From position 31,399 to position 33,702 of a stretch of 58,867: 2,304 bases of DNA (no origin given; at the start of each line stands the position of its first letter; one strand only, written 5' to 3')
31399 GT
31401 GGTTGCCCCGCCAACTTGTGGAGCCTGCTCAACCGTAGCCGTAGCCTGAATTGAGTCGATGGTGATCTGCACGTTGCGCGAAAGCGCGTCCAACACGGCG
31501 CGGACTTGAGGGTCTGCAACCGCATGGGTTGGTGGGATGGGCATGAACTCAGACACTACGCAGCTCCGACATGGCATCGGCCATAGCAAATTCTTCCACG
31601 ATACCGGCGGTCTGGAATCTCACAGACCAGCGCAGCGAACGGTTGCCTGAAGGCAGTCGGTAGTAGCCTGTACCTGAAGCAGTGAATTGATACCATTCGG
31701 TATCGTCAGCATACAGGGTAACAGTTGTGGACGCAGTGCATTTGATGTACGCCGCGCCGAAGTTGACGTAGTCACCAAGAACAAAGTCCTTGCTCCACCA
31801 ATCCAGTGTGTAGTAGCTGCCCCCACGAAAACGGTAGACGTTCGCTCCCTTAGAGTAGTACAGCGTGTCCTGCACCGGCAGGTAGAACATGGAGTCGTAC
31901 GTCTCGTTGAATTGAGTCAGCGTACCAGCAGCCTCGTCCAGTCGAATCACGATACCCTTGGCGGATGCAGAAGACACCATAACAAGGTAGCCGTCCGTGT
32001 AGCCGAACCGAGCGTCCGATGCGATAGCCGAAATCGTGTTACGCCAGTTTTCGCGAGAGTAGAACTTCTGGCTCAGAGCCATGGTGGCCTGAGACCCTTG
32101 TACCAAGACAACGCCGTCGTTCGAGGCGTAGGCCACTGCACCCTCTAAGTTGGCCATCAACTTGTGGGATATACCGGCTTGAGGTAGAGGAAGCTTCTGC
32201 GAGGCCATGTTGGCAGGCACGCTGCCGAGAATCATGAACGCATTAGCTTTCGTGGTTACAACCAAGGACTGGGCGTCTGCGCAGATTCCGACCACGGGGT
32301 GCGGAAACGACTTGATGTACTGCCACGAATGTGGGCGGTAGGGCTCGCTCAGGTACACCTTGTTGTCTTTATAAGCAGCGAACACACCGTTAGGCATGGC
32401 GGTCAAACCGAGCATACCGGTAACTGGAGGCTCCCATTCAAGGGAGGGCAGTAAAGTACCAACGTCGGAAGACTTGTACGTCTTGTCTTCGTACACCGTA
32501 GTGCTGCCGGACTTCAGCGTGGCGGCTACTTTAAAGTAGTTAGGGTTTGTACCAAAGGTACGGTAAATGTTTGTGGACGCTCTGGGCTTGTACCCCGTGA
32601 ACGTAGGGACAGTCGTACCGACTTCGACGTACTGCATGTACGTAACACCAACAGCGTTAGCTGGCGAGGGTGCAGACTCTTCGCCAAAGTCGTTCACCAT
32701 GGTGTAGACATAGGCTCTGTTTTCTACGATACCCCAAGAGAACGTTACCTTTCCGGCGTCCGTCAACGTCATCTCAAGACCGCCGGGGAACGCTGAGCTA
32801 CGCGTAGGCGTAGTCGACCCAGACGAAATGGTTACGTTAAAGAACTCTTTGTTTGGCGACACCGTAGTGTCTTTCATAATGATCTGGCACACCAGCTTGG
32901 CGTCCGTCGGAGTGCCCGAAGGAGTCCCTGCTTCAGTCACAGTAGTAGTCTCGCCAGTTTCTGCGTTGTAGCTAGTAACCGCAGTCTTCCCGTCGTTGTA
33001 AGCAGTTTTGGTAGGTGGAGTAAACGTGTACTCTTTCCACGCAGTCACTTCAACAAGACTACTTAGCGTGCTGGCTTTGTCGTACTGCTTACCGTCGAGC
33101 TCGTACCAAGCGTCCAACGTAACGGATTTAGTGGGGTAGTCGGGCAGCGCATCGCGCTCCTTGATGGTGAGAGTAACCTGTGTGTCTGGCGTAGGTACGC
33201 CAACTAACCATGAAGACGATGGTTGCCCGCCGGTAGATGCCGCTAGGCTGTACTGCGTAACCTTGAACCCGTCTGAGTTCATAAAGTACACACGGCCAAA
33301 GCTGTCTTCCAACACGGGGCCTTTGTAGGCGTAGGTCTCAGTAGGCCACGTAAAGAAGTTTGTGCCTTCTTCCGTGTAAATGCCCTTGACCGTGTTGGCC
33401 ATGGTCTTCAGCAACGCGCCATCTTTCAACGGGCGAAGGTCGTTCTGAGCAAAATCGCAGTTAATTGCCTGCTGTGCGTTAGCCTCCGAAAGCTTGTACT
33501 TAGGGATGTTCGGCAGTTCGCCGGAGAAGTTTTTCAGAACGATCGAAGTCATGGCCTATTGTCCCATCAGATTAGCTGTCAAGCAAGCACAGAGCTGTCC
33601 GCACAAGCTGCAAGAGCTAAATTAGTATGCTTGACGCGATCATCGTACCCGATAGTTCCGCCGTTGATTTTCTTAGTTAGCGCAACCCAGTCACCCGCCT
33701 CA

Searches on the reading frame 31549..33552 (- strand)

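Call 72: search_protein_families(library=phrogs, proteins=[window:31549-33552:-], max_evalue=0.001)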
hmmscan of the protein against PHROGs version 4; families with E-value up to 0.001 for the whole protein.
window:31549-33552:- (667 aa): 3 families
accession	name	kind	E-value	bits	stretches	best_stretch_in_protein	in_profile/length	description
phrog_511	-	head and packaging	3e-91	308.1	1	1-667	319-861/862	internal virion protein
phrog_17680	-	unknown function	2.2e-30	107.3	2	1-131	1-133/356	-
phrog_26027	-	unknown function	2.1e-08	34.9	1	469-664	1-199/201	-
